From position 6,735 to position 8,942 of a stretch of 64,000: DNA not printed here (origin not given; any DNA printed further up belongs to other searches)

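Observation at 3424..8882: Unusual envelope module: two SBP-domain::OmpA-domain fusion proteins, a vWA protein and a coiled-coil membrane protein beside a NitT/TauT ABC transporter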

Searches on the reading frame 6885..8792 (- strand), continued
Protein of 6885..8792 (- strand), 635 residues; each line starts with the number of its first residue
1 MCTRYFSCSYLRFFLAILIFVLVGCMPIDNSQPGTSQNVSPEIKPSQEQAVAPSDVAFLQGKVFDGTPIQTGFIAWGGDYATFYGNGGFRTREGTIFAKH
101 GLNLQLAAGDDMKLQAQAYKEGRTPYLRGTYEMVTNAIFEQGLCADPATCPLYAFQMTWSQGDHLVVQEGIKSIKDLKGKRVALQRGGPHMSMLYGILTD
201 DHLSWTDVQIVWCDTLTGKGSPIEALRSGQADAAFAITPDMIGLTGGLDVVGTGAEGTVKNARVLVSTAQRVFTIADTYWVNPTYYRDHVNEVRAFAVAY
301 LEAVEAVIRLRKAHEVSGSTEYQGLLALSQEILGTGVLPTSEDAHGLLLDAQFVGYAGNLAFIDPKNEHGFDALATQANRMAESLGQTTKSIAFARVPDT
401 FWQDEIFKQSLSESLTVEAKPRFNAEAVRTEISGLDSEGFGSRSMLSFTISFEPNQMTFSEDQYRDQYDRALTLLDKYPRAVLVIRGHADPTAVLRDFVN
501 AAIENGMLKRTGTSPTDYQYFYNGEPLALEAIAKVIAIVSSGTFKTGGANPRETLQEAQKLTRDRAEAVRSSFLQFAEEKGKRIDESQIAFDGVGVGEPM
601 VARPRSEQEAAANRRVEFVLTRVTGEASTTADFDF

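Call 26: search_protein_families(library=pfam, proteins=[L005:14824-15615:+, L006:14431-15216:+, L005:15696-16523:+, L006:15566-16399:+, L005:19490-21307:+], max_evalue=1)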
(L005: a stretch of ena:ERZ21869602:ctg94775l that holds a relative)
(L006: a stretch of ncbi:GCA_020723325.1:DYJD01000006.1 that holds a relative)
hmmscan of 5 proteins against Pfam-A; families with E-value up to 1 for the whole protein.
L005:14824-15615:+ (263 aa): 3 families
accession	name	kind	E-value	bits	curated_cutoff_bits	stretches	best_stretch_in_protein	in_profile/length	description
PF19744.4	DUF6232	-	0.056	14.3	27.4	1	36-113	43-104/117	Family of unknown function (DUF6232)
PF18595.6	Nuf2_DHR10-like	-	0.12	12.9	28.4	1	178-258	7-87/117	Nuf2, DHR10-like domain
PF01544.23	CorA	-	0.21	11.3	27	1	134-258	96-222/292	CorA-like Mg2+ transporter protein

L006:14431-15216:+ (261 aa): 7 families
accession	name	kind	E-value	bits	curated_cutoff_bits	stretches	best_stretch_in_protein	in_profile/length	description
PF23933.1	DUF7269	-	0.033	14.7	29.1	1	32-127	6-94/162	Family of unknown function (DUF7269)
PF03896.21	TRAP_alpha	-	0.055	13.1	24.7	0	11-34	74-97/180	Translocon-associated protein (TRAP), alpha subunit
PF20357.3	DUF6652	-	0.08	13.3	27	1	11-66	74-127/183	Family of unknown function (DUF6652)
PF09577.15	Spore_YpjB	-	0.1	12.9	24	1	78-137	7-66/230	Sporulation protein YpjB (SpoYpjB)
PF10428.14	SOG2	-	0.18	11.6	26.9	0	101-180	332-409/475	RAM signalling pathway protein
PF08649.15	DASH_Dad1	-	0.22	12.2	31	0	127-152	2-27/55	DASH complex subunit Dad1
PF13094.11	CENP-Q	-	0.23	12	28.5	0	203-248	27-72/162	CENP-Q, a CENPA-CAD centromere complex subunit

L005:15696-16523:+ (275 aa): 17 families
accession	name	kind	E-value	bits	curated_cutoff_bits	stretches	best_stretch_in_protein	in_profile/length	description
PF04012.17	PspA_IM30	-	0.0016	18.5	33.9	1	39-239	29-201/220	PspA/IM30 family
PF13166.12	AAA_13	-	0.0018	17.5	36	1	129-250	92-214/713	AAA domain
PF04048.20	Sec8_N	-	0.026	14.9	26.8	1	112-162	65-115/142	Exocyst complex component Sec8 N-terminal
PF16808.10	PKcGMP_CC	-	0.032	14.3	35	1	128-156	3-31/35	Coiled-coil N-terminus of cGMP-dependent protein kinase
PF06103.16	DUF948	-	0.045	14.4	37.2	0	39-80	25-67/89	Bacterial protein of unknown function (DUF948)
PF05377.16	FlaC_arch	-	0.058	14.2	27.8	1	134-169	1-36/55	Flagella accessory protein C (FlaC)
PF11932.13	DUF3450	-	0.089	12.5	32.6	1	36-156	51-170/241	Protein of unknown function (DUF3450)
PF10241.14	KxDL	-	0.12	13.1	27.2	1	127-172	35-80/86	Uncharacterized conserved protein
PF11080.13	GhoS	-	0.16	12.5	21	0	176-202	55-81/94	Endoribonuclease GhoS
PF10498.14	IFT57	-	0.17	11.3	40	1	86-196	236-345/360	Intra-flagellar transport protein 57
PF20378.3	DUF6673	-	0.18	12.6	24.5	1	89-143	50-104/114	Family of unknown function (DUF6673)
PF07721.20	TPR_4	-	0.27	12.4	27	1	6-28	3-25/26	Tetratricopeptide repeat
PF10779.14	XhlA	-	0.28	11.8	34.7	0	127-168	5-46/67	Haemolysin XhlA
PF04906.18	Tweety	-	0.3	10.2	31.8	0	114-199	288-378/431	Tweety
PF05852.16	DUF848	-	0.43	11.1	25.3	1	17-107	36-120/145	Gammaherpesvirus protein of unknown function (DUF848)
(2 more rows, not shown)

L006:15566-16399:+ (277 aa): 17 families
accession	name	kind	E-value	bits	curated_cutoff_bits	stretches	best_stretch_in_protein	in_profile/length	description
PF06785.16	UPF0242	-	0.0015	19.1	33.5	1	35-149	71-187/194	Uncharacterised protein family (UPF0242) N-terminus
PF11080.13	GhoS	-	0.0073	16.7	21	0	24-72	21-70/94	Endoribonuclease GhoS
PF05377.16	FlaC_arch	-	0.0087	16.9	27.8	1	134-168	1-35/55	Flagella accessory protein C (FlaC)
PF11932.13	DUF3450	-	0.009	15.8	32.6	1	37-156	52-170/241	Protein of unknown function (DUF3450)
PF05791.16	Bacillus_HBL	-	0.011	16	29.1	1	69-151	96-176/177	Bacillus haemolytic enterotoxin (HBL)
PF25045.1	vWA_Ro60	-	0.02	15.3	27.7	1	151-217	56-126/165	Ro60 vWA domain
PF17078.10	SHE3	-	0.053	13.7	30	1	123-175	55-108/228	SWI5-dependent HO expression protein 3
PF07721.20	TPR_4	-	0.072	14.2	27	1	4-28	1-25/26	Tetratricopeptide repeat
PF05852.16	DUF848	-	0.075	13.6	25.3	1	17-110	36-123/145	Gammaherpesvirus protein of unknown function (DUF848)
PF04048.20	Sec8_N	-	0.11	12.9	26.8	1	109-165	62-118/142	Exocyst complex component Sec8 N-terminal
PF04012.17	PspA_IM30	-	0.11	12.6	33.9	0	48-235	38-197/220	PspA/IM30 family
PF00769.24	ERM_C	-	0.12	13.2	23.4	1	138-190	4-56/77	Ezrin/radixin/moesin family C terminal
PF07554.19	FIVAR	-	0.22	12.6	29.2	1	27-85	9-68/71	FIVAR domain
PF10473.14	CENP-F_leu_zip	-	0.33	11.5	34.5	1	90-153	49-114/140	Leucine-rich repeats of kinetochore protein Cenp-F/LEK1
PF13166.12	AAA_13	-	0.42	9.7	36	1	129-249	92-213/713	AAA domain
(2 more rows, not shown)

L005:19490-21307:+ (605 aa): 5 families
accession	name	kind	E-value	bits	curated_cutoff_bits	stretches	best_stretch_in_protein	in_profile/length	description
PF00004.35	AAA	-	8.5e-14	52.6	21.2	1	354-473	3-124/131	ATPase family associated with various cellular activities (AAA)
PF13401.12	AAA_22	-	0.0079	17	27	0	353-374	9-30/130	AAA domain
PF12464.13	Mac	-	0.01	16.5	22.1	1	89-124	3-39/53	Maltose acetyltransferase hexapeptide capping motif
PF13671.12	AAA_33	-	0.013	16.2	27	1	354-390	4-40/143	AAA domain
PF25199.1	nSTAND_NTPase5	-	0.046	14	34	1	337-417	28-107/145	Novel STAND NTPase 5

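Call 53: search_protein_families(library=padloc, proteins=[window:6885-8792:-, L005:15696-16523:+, L005:19490-21307:+], max_evalue=0.01)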
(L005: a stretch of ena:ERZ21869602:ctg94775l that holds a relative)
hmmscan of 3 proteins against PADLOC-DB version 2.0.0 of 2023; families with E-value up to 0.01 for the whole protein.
window:6885-8792:- (635 aa): 0 families

L005:15696-16523:+ (275 aa): 6 families
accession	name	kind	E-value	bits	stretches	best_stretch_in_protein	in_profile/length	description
PDLC00519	JetC1|JetC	-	0.00031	17.1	1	49-232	628-803/1097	DUF3584 domain; MukB-like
PDLC03865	LmuB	-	0.00035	16.9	1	47-216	317-487/1007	-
PDLC03859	LmuB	-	0.0005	17.4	1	60-226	275-432/611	-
PDLC00551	JetC2|JetC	-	0.00096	15.1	1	36-232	271-467/1365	DUF3584 domain; MukB-like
PDLC00550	JetC2|JetC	-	0.0071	12.1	1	42-231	265-453/1355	DUF3584 domain; MukB-like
PDLC00581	JetC3|JetC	-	0.0082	12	1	37-220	975-1159/1473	DUF3584 domain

L005:19490-21307:+ (605 aa): 2 families
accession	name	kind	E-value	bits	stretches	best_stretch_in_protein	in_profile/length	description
PDLC04232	IetA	-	7.9e-05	20.2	1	354-417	121-185/330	-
PDLC02196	IetA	-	0.00056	17.4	1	340-538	113-305/374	-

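Call 54: search_protein_families(library=ncbifam, proteins=[L005:15696-16523:+, L005:19490-21307:+], max_evalue=0.01)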
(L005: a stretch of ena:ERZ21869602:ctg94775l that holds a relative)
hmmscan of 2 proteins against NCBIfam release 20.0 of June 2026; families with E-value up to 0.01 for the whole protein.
L005:15696-16523:+ (275 aa): 6 families
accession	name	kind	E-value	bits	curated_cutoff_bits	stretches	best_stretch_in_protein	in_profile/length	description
NF052320.1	Cbp1_fam_LP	subfamily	1.1e-05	25.1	90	1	87-211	96-210/286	Cbp1 family collagen-binding glycoprotein adhesin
TIGR02169.1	SMC_prok_A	equivalog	3.2e-05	21.8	729.4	1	32-223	758-952/1165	chromosome segregation protein SMC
NF045487.1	ASRP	equivalog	0.00014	20.7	300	0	36-107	358-429/593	archaea-specific SMC-related protein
TIGR02168.1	SMC_prok_B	equivalog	0.00051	17.9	567.35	1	40-227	721-910/1181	chromosome segregation protein SMC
NF006542.0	PRK09039.1-1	equivalog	0.00065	18.8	388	1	33-115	102-181/627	peptidoglycan -binding protein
TIGR04523.1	Mplasa_alph_rch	subfamily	0.0023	15.9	270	0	105-213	46-152/745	helix-rich protein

L005:19490-21307:+ (605 aa): 8 families
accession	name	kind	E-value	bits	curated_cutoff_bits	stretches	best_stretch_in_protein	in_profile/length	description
TIGR01243.1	CDC48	subfamily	9.2e-19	67.2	802.65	1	341-529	204-391/733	CDC48 family AAA ATPase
TIGR01242.2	TIGR01242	subfamily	8.6e-09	34.8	500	1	341-533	140-334/362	proteasome-activating nucleotidase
NF041006.2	cell_div_CdvC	equivalog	1.2e-08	34.3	650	1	296-426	78-218/370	cell division protein CdvC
NF003069.1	PRK03992.1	subfamily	3.3e-08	33.1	500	1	340-533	156-351/379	proteasome-activating nucleotidase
NF047747.1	PrtsmActNtasePan2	equivalog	1.8e-07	30.8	700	1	340-535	176-373/397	proteasome-activating nucleotidase Pan2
NF047748.1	PrtsmActNtasePan1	equivalog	6e-06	25.5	750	1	340-525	173-360/405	proteasome-activating nucleotidase Pan1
NF008004.0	PRK10733.1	equivalog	0.00088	17.4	1008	1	339-528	175-366/644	ATP-dependent zinc metalloprotease FtsH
TIGR03689.1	pup_AAA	equivalog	0.0019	17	504.75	0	351-484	218-367/512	proteasome ATPase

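Call 62: search_protein_families(library=pfam, alignment_id=A5, max_evalue=0.01)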
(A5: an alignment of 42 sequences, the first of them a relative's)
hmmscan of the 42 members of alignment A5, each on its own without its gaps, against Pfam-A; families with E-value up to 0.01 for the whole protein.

A. member 1, L005:15696-16523:+ (275 aa): 2 families
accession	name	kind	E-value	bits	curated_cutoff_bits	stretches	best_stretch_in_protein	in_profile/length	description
PF04012.17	PspA_IM30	-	0.0016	18.5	33.9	0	39-239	29-201/220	PspA/IM30 family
PF13166.12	AAA_13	-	0.0018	17.5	36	1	129-250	92-214/713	AAA domain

B. families by the number of members that match (of 42 scanned): 27 families (the first 25 are shown)
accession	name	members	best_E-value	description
PF04012.17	PspA_IM30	21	7.6e-09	PspA/IM30 family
PF06785.16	UPF0242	9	0.00044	Uncharacterised protein family (UPF0242) N-terminus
PF13166.12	AAA_13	8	0.00079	AAA domain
PF12325.13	TMF_TATA_bd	6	4.9e-05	TATA element modulatory factor 1 TATA binding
PF24423.1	OVT1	4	0.00011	Major antigen, helical domain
PF10498.14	IFT57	4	0.00024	Intra-flagellar transport protein 57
PF04048.20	Sec8_N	4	0.0029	Exocyst complex component Sec8 N-terminal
PF05377.16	FlaC_arch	3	0.0012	Flagella accessory protein C (FlaC)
PF10779.14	XhlA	2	0.00059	Haemolysin XhlA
PF25762.1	HAUS1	2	0.0046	HAUS augmin-like complex subunit 1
PF11080.13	GhoS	2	0.0059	Endoribonuclease GhoS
PF11445.13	DUF2894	2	0.0068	Protein of unknown function (DUF2894)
PF20711.2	DUF6825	2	0.007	Family of unknown function (DUF6825)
PF11932.13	DUF3450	1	3.1e-05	Protein of unknown function (DUF3450)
PF10186.14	ATG14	1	0.00028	Vacuolar sorting 38 and autophagy-related subunit 14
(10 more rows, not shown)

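Call 63: search_solved_structures(query=A5, max_evalue=1)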
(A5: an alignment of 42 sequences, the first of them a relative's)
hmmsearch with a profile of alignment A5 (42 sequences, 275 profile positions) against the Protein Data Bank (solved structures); distinct sequences matched with E-value up to 1: 22.
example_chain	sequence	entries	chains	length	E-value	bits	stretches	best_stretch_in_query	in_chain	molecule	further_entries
8qbr_A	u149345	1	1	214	0.00031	23.3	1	137-232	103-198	Membrane-associated protein Vipp1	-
8qbv_A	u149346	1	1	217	0.00032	23.2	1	137-232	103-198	Membrane-associated protein Vipp1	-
8qbw_A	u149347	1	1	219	0.00034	23.1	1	137-232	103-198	Phage shock protein A, PspA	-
6zvr_B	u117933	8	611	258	0.00045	22.7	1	137-232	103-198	Vipp1 | Phage shock protein A, PspA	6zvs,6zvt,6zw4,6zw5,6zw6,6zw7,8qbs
4r4m_A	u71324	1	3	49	0.00054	22.4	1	122-160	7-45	cGMP-dependent protein kinase 1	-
4r4l_A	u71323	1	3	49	0.0015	21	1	122-160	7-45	cGMP-dependent protein kinase 1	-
1zxa_A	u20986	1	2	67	0.0022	20.4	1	122-160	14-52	cGMP-dependent protein kinase 1, alpha isozyme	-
8qhx_D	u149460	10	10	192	0.007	18.8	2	40-89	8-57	Membrane-associated protein Vipp1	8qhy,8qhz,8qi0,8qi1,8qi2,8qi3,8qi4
8qhv_0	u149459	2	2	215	0.0083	18.6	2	39-89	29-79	Membrane-associated protein Vipp1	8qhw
7o3w_D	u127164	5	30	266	0.02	17.3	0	39-89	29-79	Protein sll0617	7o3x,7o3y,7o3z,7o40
8qfv_0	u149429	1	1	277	0.022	17.2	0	39-89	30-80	Protein sll0617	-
1wt6_A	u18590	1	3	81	0.045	16.1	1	86-150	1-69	Myotonin-protein kinase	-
6nx2_A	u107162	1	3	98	0.055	15.9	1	107-164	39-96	Design construct AAA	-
4l9u_A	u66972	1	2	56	0.068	15.6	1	136-174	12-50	RAS guanyl-releasing protein 1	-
7p3r_A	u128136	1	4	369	0.16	14.4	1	115-163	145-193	MakA tetramer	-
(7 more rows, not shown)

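Call 71: search_solved_structures(query=A6, max_evalue=0.1)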
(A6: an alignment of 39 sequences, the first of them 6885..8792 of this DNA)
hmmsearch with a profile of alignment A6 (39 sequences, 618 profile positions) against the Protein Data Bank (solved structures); distinct sequences matched with E-value up to 0.1: 8.
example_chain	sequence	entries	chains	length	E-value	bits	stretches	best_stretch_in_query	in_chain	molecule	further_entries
3uif_A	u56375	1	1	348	3.9e-06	28.4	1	149-195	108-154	Sulfonate ABC transporter, periplasmic sulfonate-binding protein SsuA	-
3td3_A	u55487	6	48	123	8.5e-05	24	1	430-475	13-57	Outer membrane protein omp38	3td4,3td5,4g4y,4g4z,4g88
3oon_A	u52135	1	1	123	0.00079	20.8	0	429-473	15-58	Outer membrane protein (Tpn50)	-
5wtp_A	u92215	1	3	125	0.0012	20.2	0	542-605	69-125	OmpA family protein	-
2x26_A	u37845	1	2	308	0.0026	19.1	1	149-193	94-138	PERIPLASMIC ALIPHATIC SULPHONATES-BINDING PROTEIN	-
3e4r_A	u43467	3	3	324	0.0038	18.5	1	149-193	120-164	Nitrate transport protein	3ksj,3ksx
2k1s_A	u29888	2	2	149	0.012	16.8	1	541-603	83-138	Inner membrane lipoprotein yiaD | Probable lipoprotein YiaD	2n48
5wtl_A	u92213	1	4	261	0.016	16.5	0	542-605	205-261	OmpA family protein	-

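Call 81: search_protein_families(library=pfam, proteins=[L004:14406-15995:+], max_evalue=0.001)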
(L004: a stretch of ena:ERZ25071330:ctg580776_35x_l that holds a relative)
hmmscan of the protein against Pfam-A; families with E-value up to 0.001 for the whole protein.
L004:14406-15995:+ (529 aa): 2 families
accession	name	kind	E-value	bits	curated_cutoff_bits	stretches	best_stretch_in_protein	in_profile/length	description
PF01410.23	COLFI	-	1.4e-08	34.8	26.2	1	312-366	16-69/233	Fibrillar collagen C-terminal domain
PF00147.23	Fibrinogen_C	-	0.00022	21.5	22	1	339-525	13-206/221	Fibrinogen beta and gamma chains, C-terminal globular domain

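Call 92: search_dna_similar(query=window:6885-8792:-, collection=plasmids, mode=protein, max_evalue=1e-10, max_rows=10)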
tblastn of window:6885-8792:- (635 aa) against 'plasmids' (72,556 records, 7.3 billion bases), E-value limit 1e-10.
Records with a match: 6; places in all: 6; records where one place covers at least 80% of the query: 6.
Best place of each record, by identity: <60% 6.
By first word of the organism name: Vibrio 6.
By predicted mobility (MOB-suite, as given by PLSDB): non-mobilizable 3; mobilizable 3.
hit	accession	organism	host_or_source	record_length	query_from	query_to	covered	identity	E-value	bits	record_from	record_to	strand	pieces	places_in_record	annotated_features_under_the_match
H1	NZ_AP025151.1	Vibrio penaeicida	Penaeus japonicus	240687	73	626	87%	27.6%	3e-43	175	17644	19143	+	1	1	nitrate ABC transporter substrate-binding protein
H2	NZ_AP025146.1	Vibrio penaeicida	Penaeus japonicus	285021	73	626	87%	27.6%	4e-43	174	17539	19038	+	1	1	OmpA family protein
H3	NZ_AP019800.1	Vibrio rotiferianus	-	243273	73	626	87%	27.6%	4e-43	174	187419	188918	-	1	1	OmpA family protein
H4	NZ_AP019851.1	Vibrio alfacsensis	-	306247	61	626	89%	25.5%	2e-40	166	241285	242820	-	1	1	nitrate ABC transporter substrate-binding protein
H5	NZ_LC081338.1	Vibrio sp. 04Ya108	-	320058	61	626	89%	25.5%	2e-40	166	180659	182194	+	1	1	nitrate ABC transporter substrate-binding protein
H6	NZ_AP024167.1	Vibrio alfacsensis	-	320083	61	626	89%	25.5%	2e-40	166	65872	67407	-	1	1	nitrate ABC transporter substrate-binding protein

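Call 93: get_annotated_region(hit=H3, flank=9000)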
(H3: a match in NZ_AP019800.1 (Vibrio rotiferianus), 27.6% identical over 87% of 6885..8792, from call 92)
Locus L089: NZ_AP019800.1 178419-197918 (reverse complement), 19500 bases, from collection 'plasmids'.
description: Vibrio rotiferianus strain AM7 plasmid pAM7, complete sequence
organism: Vibrio rotiferianus (NCBI taxid 190895)
taxonomy: Bacteria; Pseudomonadota; Gammaproteobacteria; Vibrionales; Vibrionaceae; Vibrio; Vibrio rotiferianus
host: -; source: -; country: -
typing (MOB-suite, as given by PLSDB): non-mobilizable
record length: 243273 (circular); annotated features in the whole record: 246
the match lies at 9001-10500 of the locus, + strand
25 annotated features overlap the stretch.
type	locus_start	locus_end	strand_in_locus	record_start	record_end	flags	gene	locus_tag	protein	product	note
CDS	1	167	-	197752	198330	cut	-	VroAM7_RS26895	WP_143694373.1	hypothetical protein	-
CDS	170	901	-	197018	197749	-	-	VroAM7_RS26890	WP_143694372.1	hypothetical protein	-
CDS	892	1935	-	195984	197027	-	-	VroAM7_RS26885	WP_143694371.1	hypothetical protein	-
CDS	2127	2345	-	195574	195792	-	-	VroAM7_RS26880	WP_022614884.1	PRTRC system protein C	-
CDS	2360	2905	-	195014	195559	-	-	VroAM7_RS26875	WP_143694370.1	hypothetical protein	-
CDS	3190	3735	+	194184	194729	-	-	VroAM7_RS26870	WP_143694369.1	hypothetical protein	-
CDS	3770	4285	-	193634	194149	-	-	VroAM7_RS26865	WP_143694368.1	hypothetical protein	-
CDS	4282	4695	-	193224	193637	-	-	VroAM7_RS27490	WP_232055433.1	hypothetical protein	-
CDS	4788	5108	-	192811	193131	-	-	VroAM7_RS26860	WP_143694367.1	TraR/DksA C4-type zinc finger protein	-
CDS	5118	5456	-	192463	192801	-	-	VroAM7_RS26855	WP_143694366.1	hypothetical protein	-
CDS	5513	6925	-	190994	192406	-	-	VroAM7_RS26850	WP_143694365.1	hypothetical protein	-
CDS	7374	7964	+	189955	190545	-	-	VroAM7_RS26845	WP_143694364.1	hypothetical protein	-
CDS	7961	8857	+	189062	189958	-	-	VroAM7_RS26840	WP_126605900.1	ABC transporter ATP-binding protein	-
CDS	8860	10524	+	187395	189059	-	-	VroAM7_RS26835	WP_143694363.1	OmpA family protein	-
CDS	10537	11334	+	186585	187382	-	-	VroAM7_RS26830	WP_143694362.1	vWA domain-containing protein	-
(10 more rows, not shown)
